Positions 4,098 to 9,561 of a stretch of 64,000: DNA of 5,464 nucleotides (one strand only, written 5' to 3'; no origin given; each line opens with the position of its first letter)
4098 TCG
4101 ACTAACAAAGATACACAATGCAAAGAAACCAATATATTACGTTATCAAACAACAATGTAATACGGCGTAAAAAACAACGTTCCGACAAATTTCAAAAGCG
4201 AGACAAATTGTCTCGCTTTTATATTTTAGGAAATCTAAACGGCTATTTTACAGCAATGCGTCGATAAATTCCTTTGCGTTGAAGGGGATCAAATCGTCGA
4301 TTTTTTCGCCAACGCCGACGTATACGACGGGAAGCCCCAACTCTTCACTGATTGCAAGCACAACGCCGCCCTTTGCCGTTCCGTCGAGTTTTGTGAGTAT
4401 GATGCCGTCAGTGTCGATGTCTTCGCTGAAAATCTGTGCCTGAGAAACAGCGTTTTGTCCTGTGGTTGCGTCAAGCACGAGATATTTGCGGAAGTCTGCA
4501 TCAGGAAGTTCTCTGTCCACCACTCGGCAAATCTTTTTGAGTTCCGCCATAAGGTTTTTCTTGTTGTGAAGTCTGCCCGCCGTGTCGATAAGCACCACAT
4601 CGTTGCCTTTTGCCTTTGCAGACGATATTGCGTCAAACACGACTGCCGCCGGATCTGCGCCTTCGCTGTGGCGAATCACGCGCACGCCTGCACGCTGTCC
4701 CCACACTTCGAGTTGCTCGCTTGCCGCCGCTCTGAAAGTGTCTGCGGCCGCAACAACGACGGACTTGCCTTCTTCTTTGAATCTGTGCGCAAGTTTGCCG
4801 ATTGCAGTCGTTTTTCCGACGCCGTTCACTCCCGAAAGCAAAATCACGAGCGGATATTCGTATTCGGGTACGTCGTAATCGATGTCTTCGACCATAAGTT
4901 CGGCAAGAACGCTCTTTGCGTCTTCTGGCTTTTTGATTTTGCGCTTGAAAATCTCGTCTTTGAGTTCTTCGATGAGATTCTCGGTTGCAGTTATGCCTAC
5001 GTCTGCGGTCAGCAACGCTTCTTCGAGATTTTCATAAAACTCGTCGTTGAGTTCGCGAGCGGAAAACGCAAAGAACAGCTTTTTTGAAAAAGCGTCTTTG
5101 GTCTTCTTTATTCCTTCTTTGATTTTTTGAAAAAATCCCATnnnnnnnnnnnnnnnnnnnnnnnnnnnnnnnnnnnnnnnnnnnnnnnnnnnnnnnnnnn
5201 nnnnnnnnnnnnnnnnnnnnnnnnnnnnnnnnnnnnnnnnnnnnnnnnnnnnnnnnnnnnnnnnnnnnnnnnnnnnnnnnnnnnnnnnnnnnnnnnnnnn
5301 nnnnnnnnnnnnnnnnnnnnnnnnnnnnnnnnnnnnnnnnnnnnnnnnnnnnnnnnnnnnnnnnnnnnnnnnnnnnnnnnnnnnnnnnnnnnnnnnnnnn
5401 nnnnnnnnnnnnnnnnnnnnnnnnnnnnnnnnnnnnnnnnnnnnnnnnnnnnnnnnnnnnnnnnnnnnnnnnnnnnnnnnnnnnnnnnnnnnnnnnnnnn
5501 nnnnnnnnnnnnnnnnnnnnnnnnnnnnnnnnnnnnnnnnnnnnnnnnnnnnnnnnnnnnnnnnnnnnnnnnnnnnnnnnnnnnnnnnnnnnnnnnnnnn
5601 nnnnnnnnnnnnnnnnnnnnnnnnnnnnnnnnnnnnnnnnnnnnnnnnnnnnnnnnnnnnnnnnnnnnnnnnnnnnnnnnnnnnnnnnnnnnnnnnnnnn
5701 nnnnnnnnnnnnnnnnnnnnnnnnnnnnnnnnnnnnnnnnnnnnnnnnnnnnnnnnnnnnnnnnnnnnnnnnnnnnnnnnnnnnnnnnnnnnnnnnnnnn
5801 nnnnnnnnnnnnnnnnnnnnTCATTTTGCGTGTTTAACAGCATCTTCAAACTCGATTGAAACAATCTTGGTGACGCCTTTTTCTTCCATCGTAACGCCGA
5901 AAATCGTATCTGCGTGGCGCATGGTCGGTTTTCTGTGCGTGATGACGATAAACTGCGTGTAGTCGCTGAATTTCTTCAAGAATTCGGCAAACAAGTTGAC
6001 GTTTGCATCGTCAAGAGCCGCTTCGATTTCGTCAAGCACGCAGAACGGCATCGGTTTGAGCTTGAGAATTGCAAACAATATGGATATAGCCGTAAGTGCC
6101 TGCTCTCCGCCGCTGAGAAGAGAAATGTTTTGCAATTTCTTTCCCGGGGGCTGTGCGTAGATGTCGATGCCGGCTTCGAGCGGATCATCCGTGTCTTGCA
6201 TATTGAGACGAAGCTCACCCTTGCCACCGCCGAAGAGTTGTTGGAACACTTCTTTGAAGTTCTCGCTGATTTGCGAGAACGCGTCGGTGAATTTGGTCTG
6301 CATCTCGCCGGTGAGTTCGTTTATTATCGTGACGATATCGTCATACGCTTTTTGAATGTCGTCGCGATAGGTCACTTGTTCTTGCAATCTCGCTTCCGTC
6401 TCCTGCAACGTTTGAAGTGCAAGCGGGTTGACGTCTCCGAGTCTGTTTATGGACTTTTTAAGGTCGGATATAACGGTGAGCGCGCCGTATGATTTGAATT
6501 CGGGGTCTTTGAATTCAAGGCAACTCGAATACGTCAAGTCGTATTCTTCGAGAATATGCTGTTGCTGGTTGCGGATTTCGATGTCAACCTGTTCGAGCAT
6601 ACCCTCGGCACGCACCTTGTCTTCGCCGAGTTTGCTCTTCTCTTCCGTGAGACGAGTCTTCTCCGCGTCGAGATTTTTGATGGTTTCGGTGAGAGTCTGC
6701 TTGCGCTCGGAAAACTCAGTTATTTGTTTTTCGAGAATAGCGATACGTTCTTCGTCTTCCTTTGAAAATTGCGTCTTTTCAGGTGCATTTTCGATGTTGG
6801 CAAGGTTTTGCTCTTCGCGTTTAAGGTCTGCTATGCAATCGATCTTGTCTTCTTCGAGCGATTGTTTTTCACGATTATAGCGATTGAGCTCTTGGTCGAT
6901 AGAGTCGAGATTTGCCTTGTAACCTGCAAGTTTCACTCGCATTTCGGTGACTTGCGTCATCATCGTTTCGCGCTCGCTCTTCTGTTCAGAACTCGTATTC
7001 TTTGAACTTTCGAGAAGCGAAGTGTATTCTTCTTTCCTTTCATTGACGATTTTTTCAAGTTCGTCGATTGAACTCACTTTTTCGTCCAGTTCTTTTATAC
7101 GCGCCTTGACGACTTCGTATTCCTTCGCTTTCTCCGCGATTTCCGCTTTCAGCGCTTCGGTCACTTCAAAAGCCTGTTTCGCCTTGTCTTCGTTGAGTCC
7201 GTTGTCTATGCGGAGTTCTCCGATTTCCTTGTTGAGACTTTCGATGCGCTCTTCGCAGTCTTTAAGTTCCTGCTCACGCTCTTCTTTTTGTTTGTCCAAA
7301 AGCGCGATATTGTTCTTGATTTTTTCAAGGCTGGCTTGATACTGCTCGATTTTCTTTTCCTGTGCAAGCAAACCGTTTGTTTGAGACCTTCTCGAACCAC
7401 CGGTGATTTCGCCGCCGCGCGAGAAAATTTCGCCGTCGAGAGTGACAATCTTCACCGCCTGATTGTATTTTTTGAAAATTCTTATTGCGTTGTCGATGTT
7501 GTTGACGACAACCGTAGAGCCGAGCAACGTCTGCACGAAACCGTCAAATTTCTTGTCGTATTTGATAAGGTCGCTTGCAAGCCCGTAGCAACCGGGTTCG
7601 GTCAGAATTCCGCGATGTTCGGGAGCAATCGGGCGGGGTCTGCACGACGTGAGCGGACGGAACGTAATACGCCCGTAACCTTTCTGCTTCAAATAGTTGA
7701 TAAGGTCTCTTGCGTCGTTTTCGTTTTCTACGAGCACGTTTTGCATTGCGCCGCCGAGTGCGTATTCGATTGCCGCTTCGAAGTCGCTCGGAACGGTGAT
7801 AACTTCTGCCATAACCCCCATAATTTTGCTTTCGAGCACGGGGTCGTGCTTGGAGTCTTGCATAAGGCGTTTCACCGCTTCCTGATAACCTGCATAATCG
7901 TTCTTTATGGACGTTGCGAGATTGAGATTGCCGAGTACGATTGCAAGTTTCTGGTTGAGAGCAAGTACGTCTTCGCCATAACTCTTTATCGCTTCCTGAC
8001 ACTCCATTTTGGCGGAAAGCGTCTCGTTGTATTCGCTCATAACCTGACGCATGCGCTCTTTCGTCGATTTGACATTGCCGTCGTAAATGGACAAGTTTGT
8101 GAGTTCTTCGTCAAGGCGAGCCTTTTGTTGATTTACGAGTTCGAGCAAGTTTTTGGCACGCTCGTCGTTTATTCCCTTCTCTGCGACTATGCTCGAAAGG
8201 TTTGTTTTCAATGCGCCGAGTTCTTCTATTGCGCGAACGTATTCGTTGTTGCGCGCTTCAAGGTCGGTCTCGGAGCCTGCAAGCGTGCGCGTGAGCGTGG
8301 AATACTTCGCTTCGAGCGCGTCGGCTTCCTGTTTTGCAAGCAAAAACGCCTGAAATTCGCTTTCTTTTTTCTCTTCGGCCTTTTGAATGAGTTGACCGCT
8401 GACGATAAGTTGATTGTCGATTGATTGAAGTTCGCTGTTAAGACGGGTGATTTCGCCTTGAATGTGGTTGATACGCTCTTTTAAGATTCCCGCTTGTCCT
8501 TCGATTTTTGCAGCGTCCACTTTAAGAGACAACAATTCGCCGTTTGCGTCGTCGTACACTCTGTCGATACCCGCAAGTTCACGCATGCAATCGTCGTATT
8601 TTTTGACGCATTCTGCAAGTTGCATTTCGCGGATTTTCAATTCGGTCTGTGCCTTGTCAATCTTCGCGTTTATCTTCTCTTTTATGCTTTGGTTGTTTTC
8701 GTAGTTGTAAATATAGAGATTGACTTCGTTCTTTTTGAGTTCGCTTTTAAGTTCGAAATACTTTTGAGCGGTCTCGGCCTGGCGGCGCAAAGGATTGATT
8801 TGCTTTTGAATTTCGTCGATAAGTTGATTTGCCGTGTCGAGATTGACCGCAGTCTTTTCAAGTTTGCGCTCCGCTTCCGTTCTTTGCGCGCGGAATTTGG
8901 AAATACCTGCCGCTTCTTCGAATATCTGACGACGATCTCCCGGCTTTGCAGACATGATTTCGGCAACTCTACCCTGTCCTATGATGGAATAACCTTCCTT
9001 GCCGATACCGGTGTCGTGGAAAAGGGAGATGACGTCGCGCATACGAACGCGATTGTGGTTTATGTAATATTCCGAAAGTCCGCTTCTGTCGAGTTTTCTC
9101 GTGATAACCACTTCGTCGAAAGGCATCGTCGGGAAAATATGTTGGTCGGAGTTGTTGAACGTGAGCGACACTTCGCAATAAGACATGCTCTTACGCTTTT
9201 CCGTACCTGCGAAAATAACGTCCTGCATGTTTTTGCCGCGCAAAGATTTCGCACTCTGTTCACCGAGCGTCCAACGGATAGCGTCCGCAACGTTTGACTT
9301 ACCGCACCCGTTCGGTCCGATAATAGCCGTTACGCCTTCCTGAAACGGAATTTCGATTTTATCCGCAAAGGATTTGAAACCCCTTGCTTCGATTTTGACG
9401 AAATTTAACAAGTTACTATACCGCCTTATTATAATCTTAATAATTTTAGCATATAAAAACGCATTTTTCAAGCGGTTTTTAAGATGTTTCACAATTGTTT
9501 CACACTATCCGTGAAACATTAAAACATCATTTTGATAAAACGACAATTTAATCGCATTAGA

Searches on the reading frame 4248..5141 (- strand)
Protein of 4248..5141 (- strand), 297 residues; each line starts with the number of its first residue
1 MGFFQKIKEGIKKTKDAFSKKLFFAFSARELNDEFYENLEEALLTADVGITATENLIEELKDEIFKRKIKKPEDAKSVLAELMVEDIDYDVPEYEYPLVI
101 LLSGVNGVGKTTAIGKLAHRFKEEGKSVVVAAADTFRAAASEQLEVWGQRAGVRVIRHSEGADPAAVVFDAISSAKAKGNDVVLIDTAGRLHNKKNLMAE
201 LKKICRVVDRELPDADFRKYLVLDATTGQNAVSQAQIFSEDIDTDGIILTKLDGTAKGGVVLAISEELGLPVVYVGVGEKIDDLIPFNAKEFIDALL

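Call 45: find_encoding_contigs(protein=window:4248-5141:-, flank=3000, max_places=10)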
Protein window:4248-5141:- (297 aa): 9 contigs read that carry it; 7 places shown.
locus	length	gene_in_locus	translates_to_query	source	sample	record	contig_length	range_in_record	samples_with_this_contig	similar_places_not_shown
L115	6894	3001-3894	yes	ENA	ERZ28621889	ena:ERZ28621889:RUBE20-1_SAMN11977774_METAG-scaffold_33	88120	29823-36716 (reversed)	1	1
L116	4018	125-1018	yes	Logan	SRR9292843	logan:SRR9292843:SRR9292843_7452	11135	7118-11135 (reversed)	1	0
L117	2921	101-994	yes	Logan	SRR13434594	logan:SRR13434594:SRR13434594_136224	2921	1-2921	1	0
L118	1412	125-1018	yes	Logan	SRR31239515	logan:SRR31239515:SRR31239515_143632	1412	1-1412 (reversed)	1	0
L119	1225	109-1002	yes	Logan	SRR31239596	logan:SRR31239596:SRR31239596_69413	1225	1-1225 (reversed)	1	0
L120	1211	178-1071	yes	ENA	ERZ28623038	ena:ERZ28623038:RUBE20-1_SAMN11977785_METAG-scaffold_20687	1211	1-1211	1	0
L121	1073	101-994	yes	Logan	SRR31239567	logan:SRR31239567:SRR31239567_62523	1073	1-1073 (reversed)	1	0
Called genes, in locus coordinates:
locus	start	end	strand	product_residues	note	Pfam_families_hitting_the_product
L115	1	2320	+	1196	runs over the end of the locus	PF02463:SMC_N, PF13175:AAA_15, PF13476:AAA_23, PF06470:SMC_hinge, PF13304:AAA_21 (weak)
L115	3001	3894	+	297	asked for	PF02881:SRP54_N, PF06414:Zeta_toxin (faint), PF00448:SRP54, PF13604:AAA_30 (weak)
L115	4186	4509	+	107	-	PF04297:UPF0122, PF04545:Sigma70_r4 (weak), PF08281:Sigma70_r4_2 (weak)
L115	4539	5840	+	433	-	PF02881:SRP54_N, PF06414:Zeta_toxin, PF00448:SRP54, PF01583:APS_kinase (faint), PF01656:CbiA (weak), PF02978:SRP_SPB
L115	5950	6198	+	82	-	PF00886:Ribosomal_S16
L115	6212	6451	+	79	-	PF13083:KH_KhpA-B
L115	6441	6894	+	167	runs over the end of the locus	PF01782:RimM, PF24986:PRC_RimM (faint)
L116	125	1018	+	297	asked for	PF02881:SRP54_N, PF06414:Zeta_toxin (faint), PF00448:SRP54, PF13604:AAA_30 (weak)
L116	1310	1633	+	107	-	PF04297:UPF0122, PF04545:Sigma70_r4 (weak), PF08281:Sigma70_r4_2 (weak)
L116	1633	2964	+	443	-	PF02881:SRP54_N, PF06414:Zeta_toxin, PF00448:SRP54, PF01583:APS_kinase (faint), PF01656:CbiA (weak), PF02978:SRP_SPB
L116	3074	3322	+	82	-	PF00886:Ribosomal_S16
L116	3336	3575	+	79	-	PF13083:KH_KhpA-B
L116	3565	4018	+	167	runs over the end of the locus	PF01782:RimM, PF24986:PRC_RimM (faint)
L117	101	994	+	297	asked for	PF02881:SRP54_N, PF06414:Zeta_toxin (faint), PF00448:SRP54, PF13604:AAA_30 (weak)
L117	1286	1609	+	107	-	PF04297:UPF0122, PF04545:Sigma70_r4 (faint), PF08281:Sigma70_r4_2 (weak)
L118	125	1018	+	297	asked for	PF02881:SRP54_N, PF06414:Zeta_toxin (faint), PF00448:SRP54, PF13604:AAA_30 (weak)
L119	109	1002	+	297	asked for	PF02881:SRP54_N, PF06414:Zeta_toxin (faint), PF00448:SRP54, PF13604:AAA_30 (weak)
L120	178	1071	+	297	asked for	PF02881:SRP54_N, PF06414:Zeta_toxin (faint), PF00448:SRP54, PF13604:AAA_30 (weak)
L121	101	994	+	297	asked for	PF02881:SRP54_N, PF06414:Zeta_toxin (faint), PF00448:SRP54, PF13604:AAA_30 (weak)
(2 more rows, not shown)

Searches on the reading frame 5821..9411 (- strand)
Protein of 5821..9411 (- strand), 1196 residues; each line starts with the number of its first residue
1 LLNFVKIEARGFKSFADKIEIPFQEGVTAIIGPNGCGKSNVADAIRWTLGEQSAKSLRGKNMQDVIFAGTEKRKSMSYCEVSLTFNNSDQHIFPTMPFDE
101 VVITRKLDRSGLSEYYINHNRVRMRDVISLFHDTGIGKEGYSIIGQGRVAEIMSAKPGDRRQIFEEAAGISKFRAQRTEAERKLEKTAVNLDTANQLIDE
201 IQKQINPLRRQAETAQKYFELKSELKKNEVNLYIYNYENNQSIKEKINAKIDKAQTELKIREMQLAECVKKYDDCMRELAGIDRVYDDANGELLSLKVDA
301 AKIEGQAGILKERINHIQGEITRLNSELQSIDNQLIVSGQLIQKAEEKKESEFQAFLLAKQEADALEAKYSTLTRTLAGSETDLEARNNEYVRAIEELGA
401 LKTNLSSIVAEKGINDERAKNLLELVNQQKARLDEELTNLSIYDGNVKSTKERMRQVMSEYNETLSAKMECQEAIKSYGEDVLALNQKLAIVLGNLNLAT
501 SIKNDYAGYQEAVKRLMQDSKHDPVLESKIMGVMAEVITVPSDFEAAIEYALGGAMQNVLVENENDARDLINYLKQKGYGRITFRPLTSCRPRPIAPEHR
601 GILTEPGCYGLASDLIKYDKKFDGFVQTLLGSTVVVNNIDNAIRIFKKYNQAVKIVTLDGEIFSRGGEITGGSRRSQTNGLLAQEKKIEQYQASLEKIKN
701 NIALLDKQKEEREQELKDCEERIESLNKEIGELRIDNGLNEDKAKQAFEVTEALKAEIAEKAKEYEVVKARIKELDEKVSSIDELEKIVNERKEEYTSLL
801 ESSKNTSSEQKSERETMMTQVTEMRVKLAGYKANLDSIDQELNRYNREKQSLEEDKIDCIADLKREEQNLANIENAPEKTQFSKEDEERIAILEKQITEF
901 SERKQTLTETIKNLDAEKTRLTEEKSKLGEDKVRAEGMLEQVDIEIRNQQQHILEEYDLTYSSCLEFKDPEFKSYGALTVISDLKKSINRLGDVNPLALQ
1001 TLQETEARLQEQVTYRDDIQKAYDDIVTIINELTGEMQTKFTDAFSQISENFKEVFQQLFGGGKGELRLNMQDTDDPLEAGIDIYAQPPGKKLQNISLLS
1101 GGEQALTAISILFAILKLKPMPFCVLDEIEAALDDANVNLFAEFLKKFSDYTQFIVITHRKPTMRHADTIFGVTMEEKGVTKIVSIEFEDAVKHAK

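Call 77: find_encoding_contigs(protein=window:5821-9411:-, flank=2200, max_places=10)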
Protein window:5821-9411:- (1196 aa): 1 contig read that carries it; 1 place shown.
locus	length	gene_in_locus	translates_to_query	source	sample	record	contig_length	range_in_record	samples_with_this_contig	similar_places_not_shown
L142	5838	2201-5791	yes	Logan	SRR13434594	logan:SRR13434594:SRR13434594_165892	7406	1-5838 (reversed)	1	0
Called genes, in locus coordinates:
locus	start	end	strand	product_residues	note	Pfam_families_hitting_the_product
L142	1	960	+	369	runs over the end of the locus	PF02504:FA_synthesis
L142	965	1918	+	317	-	PF14622:Ribonucleas_3_3, PF00636:Ribonuclease_3, PF00035:dsrm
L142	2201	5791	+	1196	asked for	PF02463:SMC_N, PF13175:AAA_15, PF13476:AAA_23, PF06470:SMC_hinge, PF13304:AAA_21 (weak)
